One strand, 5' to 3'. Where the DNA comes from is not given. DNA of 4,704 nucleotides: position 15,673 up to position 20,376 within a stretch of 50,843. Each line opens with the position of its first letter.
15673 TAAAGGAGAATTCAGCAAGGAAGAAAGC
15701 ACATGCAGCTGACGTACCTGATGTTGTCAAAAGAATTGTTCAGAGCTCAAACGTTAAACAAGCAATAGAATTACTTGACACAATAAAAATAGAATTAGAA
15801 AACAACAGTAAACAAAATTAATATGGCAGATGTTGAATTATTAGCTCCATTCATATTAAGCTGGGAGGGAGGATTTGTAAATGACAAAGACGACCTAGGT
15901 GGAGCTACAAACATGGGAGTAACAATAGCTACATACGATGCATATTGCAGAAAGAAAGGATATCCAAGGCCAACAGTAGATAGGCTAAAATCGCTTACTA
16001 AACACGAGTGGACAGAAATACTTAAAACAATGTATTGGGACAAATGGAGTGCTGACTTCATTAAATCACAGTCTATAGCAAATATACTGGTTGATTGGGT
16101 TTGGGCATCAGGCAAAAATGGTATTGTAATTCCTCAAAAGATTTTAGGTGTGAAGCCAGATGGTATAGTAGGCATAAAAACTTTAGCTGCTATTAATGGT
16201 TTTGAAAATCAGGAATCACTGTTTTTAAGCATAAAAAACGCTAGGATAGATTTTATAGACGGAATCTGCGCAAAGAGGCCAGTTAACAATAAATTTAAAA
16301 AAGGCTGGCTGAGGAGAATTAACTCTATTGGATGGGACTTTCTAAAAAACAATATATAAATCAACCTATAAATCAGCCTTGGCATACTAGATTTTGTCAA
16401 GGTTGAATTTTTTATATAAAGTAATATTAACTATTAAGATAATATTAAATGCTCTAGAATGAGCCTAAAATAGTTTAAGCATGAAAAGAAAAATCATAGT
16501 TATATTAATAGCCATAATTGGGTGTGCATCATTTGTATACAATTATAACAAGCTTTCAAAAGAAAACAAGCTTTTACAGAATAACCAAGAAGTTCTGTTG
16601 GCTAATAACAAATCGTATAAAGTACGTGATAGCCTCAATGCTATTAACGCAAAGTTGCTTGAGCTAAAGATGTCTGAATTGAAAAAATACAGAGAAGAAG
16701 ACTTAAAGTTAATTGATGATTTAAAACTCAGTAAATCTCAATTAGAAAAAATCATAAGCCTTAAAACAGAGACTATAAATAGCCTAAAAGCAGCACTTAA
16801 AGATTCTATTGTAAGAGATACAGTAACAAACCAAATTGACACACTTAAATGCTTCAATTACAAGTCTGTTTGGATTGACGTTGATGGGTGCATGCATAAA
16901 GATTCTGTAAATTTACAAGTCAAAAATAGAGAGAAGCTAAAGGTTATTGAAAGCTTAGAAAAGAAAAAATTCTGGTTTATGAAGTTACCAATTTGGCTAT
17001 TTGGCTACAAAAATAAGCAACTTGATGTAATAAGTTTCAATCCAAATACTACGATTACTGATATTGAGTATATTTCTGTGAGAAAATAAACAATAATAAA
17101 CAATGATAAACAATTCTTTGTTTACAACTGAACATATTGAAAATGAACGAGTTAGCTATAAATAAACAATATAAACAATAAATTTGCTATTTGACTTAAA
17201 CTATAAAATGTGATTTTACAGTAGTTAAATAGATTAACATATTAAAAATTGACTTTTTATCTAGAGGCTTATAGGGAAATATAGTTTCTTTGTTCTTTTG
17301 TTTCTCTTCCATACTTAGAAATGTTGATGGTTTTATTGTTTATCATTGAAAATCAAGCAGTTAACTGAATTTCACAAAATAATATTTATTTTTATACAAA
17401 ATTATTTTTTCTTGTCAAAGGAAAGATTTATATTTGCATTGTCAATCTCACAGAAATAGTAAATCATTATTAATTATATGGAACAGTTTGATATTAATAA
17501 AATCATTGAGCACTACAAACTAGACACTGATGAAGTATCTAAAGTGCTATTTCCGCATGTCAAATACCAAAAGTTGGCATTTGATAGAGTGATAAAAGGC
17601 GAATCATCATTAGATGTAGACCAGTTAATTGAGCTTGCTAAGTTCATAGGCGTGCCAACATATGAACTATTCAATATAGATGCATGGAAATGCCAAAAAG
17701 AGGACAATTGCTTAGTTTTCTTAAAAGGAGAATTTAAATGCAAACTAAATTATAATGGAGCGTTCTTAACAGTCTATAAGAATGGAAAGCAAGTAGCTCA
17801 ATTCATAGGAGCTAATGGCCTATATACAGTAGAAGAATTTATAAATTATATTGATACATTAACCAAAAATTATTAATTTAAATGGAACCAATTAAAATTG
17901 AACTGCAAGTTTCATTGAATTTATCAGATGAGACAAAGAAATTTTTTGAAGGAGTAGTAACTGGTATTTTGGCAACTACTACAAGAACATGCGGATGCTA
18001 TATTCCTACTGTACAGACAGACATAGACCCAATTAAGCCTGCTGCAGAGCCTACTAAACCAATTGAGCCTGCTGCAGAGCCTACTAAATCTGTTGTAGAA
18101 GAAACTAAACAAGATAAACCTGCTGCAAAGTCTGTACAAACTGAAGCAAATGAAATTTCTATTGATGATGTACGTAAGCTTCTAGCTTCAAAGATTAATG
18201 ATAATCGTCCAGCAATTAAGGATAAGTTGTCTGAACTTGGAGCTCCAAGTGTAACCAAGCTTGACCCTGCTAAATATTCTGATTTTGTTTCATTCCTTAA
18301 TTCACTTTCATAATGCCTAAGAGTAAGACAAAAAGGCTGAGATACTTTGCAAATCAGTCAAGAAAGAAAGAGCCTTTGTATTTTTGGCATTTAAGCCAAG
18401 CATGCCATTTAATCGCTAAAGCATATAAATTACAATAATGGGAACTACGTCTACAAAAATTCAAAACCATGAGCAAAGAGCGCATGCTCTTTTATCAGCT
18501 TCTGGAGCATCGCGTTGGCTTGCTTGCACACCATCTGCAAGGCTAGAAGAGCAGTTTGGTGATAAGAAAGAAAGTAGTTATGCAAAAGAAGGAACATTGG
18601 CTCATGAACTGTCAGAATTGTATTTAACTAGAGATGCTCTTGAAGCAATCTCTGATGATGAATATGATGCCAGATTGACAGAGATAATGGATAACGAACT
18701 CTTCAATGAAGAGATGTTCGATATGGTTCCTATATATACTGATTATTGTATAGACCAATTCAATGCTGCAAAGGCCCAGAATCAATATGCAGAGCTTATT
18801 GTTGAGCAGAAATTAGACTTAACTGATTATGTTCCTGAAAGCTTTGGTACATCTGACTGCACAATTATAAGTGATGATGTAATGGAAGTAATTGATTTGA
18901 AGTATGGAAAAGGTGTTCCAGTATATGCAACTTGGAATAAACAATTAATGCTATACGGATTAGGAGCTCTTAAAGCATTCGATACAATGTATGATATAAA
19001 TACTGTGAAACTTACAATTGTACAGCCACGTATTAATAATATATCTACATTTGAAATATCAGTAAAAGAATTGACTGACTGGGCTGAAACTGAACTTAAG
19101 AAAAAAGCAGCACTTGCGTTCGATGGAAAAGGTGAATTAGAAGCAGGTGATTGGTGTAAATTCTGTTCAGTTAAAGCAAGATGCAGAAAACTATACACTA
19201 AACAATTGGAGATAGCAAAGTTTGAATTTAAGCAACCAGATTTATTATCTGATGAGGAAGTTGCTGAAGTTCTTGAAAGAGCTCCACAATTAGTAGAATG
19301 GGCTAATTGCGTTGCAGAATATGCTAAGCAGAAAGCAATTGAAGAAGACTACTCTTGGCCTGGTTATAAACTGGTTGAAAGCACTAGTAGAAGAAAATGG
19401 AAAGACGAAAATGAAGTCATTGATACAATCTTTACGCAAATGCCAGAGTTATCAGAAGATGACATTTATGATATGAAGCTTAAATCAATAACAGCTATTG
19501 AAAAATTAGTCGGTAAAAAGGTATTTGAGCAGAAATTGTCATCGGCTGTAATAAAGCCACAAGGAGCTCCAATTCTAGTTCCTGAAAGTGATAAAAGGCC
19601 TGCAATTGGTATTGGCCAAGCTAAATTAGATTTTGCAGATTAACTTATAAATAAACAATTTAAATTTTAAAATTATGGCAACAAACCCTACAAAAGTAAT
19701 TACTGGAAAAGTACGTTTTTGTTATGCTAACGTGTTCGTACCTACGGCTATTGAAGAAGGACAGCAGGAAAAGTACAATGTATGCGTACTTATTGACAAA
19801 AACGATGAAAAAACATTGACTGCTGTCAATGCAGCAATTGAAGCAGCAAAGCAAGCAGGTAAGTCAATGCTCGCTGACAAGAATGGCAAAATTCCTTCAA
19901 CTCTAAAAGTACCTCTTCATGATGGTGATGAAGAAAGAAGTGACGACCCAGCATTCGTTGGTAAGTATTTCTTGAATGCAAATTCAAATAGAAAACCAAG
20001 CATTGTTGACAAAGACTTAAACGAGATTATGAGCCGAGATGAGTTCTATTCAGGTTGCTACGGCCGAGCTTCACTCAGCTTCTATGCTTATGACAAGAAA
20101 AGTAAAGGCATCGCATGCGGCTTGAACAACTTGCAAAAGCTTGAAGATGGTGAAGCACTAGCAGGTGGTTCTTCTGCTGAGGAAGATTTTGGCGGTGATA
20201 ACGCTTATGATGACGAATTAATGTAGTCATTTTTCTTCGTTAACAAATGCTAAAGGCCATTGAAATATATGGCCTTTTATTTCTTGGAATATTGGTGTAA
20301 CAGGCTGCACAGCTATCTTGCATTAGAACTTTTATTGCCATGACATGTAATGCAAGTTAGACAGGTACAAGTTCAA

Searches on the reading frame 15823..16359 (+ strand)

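Call 98: search_protein_families(library=pfam, proteins=[window:15823-16359:+], max_evalue=0.001)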
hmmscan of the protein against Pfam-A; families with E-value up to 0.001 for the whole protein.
window:15823-16359:+ (178 aa): 2 families
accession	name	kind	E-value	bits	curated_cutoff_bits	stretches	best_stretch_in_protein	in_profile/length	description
PF05838.17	Glyco_hydro_108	-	7.5e-23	81.3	21.2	1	10-97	3-85/85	Glycosyl hydrolase 108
PF09374.15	PG_binding_3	-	6.2e-14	52.4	24.6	1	99-165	1-74/76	Predicted Peptidoglycan domain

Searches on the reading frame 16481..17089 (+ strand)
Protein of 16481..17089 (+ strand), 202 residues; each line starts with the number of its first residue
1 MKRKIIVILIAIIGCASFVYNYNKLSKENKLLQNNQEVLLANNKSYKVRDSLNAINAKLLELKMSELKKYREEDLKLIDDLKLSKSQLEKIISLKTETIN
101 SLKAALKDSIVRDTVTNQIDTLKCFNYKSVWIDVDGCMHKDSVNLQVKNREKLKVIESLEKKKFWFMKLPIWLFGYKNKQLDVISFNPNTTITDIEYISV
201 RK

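Call 25: search_protein_families(library=phrogs, proteins=[window:16481-17089:+], max_evalue=0.001)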
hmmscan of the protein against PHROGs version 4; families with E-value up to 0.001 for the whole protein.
window:16481-17089:+ (202 aa): 1 family
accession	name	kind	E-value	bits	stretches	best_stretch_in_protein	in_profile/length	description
phrog_14010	-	unknown function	5e-29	102.4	1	5-202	5-197/197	-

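Call 26: search_protein_families(library=pfam, proteins=[window:16481-17089:+], max_evalue=0.001)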
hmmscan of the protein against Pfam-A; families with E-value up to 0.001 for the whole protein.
window:16481-17089:+ (202 aa): 1 family
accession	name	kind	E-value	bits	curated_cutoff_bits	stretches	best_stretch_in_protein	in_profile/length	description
PF20186.3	DUF6549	-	2.7e-37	128.7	27.4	1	26-202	2-167/167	Family of unknown function (DUF6549)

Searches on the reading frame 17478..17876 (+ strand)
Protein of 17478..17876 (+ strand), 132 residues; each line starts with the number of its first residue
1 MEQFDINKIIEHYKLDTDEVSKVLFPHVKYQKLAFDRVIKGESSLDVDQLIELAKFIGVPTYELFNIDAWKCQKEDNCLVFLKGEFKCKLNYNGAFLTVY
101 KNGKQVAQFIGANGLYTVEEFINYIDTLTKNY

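Call 25: search_protein_families(library=phrogs, proteins=[window:17478-17876:+], max_evalue=0.001)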
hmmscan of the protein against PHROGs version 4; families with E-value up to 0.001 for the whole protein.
window:17478-17876:+ (132 aa): 0 families

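Call 26: search_protein_families(library=pfam, proteins=[window:17478-17876:+], max_evalue=0.001)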
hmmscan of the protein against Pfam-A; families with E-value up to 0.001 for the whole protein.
window:17478-17876:+ (132 aa): 0 families

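Call 85: search_protein_families(library=phrogs, proteins=[window:17478-17876:+], max_evalue=0.001)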
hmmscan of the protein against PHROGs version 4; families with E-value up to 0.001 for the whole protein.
window:17478-17876:+ (132 aa): 0 families

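Call 101: search_protein_families(library=pfam, alignment_id=A6, max_evalue=1)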
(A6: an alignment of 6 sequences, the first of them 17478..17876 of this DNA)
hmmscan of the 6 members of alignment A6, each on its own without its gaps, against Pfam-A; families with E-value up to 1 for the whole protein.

A. member 1, window:17478-17876:+ (132 aa): 3 families
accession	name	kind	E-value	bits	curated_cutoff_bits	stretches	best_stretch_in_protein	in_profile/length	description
PF14590.12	DUF4447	-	0.029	14.6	27.2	1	4-80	56-126/166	Domain of unknown function (DUF4447)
PF01381.28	HTH_3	-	0.062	13.8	23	1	37-64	28-55/55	Helix-turn-helix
PF08667.16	BetR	-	0.19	12.3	21.6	1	36-67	40-71/148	BetR domain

B. families by the number of members that match (of 6 scanned): 7 families
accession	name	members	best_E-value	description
PF01381.28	HTH_3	3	0.062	Helix-turn-helix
PF08667.16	BetR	2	0.024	BetR domain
PF14590.12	DUF4447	1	0.029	Domain of unknown function (DUF4447)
PF13443.12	HTH_26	1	0.031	Cro/C1-type HTH DNA-binding domain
PF21680.2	GIDA_C_1st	1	0.11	tRNA modifying enzyme MnmG/GidA C-terminal helical domain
PF16108.10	DUF4826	1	0.14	Domain of unknown function (DUF4826)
PF11525.13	CopK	1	0.17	Copper resistance protein K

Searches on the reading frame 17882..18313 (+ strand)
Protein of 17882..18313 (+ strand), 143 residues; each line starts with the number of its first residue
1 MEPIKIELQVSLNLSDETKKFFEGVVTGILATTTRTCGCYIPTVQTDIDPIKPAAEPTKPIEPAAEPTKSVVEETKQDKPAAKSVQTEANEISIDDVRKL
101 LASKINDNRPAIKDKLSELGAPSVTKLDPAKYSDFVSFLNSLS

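Call 25: search_protein_families(library=phrogs, proteins=[window:17882-18313:+], max_evalue=0.001)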
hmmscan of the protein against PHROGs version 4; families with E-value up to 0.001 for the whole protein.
window:17882-18313:+ (143 aa): 4 families
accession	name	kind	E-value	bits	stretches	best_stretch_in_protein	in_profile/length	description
phrog_5053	-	unknown function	5.3e-12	47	1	63-142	20-99/99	-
phrog_408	-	unknown function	3.4e-10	41.3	1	69-142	37-108/111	-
phrog_18562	-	unknown function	2.4e-06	29.1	1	38-142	28-147/151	-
phrog_22695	-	unknown function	8.9e-05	23.9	1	56-142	62-148/152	-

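Call 26: search_protein_families(library=pfam, proteins=[window:17882-18313:+], max_evalue=0.001)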
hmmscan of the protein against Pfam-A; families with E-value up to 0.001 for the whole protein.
window:17882-18313:+ (143 aa): 1 family
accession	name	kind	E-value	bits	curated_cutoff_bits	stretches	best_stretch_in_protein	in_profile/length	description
PF11240.13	DUF3042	-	0.00048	20.4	25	0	19-52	2-35/54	Protein of unknown function (DUF3042)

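Call 85: search_protein_families(library=phrogs, proteins=[window:17882-18313:+], max_evalue=0.001)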
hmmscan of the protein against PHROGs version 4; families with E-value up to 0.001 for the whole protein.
window:17882-18313:+ (143 aa): 4 families
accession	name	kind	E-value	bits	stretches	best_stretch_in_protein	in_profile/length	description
phrog_5053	-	unknown function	5.3e-12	47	1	63-142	20-99/99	-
phrog_408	-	unknown function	3.4e-10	41.3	1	69-142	37-108/111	-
phrog_18562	-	unknown function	2.4e-06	29.1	1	38-142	28-147/151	-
phrog_22695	-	unknown function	8.9e-05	23.9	1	56-142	62-148/152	-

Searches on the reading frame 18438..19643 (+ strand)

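Call 25: search_protein_families(library=phrogs, proteins=[window:18438-19643:+], max_evalue=0.001)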
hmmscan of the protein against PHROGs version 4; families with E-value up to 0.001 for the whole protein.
window:18438-19643:+ (401 aa): 2 families
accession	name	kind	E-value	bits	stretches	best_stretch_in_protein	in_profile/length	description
phrog_69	-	DNA, RNA and nucleotide metabolism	3.5e-126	423.2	1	4-400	75-474/501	exonuclease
phrog_3953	-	DNA, RNA and nucleotide metabolism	1.1e-27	97.9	1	10-219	7-177/186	exonuclease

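Call 26: search_protein_families(library=pfam, proteins=[window:18438-19643:+], max_evalue=0.001)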
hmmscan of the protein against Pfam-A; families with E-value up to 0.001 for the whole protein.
window:18438-19643:+ (401 aa): 2 families
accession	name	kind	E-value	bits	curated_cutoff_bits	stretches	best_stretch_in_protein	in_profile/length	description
PF10926.14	DUF2800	-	5.7e-140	467.1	21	1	16-388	1-368/368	Protein of unknown function (DUF2800)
PF12705.13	PDDEXK_1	-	2.8e-10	41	22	1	19-250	2-247/247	PD-(D/E)XK nuclease superfamily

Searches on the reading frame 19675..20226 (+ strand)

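Call 25: search_protein_families(library=phrogs, proteins=[window:19675-20226:+], max_evalue=0.001)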
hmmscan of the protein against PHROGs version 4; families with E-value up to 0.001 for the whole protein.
window:19675-20226:+ (183 aa): 1 family
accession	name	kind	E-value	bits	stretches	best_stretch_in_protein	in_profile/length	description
phrog_112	-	DNA, RNA and nucleotide metabolism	1.3e-60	206.3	1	3-179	17-198/265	Gp2.5-like ssDNA binding protein and ssDNA annealing protein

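Call 26: search_protein_families(library=pfam, proteins=[window:19675-20226:+], max_evalue=0.001)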
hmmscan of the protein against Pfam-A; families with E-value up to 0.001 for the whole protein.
window:19675-20226:+ (183 aa): 1 family
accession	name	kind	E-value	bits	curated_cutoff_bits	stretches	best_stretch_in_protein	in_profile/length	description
PF10991.15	Enc34_ssDNA-bd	-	3.6e-65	219.4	26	1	6-181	1-174/176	Enterobacter phage Enc34, ssDNA-binding protein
